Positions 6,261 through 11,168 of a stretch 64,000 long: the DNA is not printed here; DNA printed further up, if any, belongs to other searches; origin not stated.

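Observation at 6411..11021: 1536-aa cNMP-binding, rhodanese, giant coiled-coil, single-TM protein with an acidic tail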

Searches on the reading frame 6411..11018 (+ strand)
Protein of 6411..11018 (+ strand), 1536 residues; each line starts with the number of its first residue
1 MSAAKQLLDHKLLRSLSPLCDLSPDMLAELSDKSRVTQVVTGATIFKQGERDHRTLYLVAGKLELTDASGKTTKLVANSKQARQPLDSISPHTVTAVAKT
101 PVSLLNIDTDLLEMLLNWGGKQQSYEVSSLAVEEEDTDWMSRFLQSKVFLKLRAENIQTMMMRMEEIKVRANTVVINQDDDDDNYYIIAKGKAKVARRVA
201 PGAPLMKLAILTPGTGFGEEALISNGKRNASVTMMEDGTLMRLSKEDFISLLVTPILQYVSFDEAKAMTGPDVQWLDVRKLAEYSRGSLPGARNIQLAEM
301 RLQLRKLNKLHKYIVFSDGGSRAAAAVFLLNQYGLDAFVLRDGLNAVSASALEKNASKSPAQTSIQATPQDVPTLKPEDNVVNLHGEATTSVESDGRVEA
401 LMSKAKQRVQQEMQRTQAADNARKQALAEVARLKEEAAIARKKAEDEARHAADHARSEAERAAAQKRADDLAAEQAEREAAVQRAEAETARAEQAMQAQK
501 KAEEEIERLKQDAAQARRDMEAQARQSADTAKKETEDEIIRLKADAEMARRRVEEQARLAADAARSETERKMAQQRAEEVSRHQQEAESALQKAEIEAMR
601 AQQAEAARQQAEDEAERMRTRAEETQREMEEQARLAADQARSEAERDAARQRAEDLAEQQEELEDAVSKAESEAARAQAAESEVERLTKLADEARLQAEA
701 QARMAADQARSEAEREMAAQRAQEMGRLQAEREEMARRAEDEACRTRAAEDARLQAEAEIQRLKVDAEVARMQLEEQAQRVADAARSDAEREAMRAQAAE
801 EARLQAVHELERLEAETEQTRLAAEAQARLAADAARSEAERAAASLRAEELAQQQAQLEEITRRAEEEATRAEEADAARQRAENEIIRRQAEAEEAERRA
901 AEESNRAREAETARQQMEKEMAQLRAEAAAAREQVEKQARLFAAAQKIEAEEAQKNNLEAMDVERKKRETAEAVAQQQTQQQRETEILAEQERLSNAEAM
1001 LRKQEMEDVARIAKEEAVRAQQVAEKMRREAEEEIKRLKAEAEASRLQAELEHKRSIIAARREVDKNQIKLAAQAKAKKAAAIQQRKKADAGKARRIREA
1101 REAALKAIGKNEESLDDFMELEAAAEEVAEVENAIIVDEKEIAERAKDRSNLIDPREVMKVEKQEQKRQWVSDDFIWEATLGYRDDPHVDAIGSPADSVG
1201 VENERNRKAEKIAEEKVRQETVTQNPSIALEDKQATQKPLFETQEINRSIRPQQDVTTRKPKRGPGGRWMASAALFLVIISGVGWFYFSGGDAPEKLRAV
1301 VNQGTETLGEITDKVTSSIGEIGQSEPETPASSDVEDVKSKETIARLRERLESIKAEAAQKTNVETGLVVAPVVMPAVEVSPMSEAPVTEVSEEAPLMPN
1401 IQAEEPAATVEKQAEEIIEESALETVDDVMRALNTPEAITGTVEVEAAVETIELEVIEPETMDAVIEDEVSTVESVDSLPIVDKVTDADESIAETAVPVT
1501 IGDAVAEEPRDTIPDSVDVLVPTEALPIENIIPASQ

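Call 4: search_protein_families(library=pfam, proteins=[window:6411-11018:+], max_evalue=1)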
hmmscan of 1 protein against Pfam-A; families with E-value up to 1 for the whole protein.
window:6411-11018:+ (1536 aa): 2 families
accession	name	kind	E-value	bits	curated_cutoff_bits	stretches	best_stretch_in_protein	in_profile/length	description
PF00027.35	cNMP_binding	-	4.5e-22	78.3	27.5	2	167-252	2-86/89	Cyclic nucleotide-binding domain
PF00581.25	Rhodanese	-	1.5e-11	45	22.2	1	265-349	5-101/102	Rhodanese-like domain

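Call 5: search_protein_families(library=ncbifam, proteins=[window:6411-11018:+], max_evalue=1)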
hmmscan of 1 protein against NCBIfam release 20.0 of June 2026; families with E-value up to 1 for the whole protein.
window:6411-11018:+ (1536 aa): 3 families
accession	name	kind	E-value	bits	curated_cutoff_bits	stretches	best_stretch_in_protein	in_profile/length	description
NF005646.0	PRK07411.1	equivalog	0.00058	19.1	633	1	272-349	299-381/390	molybdopterin-synthase adenylyltransferase MoeB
NF045521.1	rhoda_near_glyco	subfamily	0.0088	15.8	145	1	252-323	12-83/144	rhodanese homology domain-containing protein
NF007627.0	PRK10287.1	equivalog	0.058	13.6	102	1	274-348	22-98/104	thiosulfate sulfurtransferase PspE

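Call 74: search_protein_families(library=padloc, proteins=[window:6411-11018:+], max_evalue=0.01)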
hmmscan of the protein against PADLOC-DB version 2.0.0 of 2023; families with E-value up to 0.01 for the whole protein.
window:6411-11018:+ (1536 aa): 0 families
